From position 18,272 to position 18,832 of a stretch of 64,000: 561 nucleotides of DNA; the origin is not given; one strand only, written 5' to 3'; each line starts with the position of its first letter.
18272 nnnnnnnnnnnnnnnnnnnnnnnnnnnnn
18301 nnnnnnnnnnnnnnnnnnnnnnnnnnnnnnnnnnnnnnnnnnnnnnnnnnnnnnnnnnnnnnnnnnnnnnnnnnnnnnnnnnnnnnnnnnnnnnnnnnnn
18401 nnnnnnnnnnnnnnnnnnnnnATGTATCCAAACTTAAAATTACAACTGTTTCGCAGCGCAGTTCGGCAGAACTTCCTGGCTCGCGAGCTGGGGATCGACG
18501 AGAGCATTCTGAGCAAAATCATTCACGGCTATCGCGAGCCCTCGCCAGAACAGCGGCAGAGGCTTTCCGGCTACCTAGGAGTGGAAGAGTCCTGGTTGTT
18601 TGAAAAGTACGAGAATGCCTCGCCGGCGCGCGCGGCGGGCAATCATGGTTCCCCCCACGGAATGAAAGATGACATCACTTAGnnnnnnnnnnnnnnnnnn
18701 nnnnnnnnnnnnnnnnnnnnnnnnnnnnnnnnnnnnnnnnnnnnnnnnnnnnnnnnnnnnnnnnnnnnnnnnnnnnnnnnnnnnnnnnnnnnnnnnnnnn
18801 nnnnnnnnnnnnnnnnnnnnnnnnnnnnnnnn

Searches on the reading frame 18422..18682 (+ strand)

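Call 57: search_protein_families(library=pfam, proteins=[window:18422-18682:+], max_evalue=0.01)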
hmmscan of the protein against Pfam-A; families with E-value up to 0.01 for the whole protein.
window:18422-18682:+ (86 aa): 2 families
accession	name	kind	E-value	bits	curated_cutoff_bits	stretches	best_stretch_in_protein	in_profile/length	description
PF01381.28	HTH_3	-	4.6e-08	33.4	23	1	16-59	12-55/55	Helix-turn-helix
PF12844.13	HTH_19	-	3.3e-06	27.3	30.2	1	17-63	16-62/64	Helix-turn-helix domain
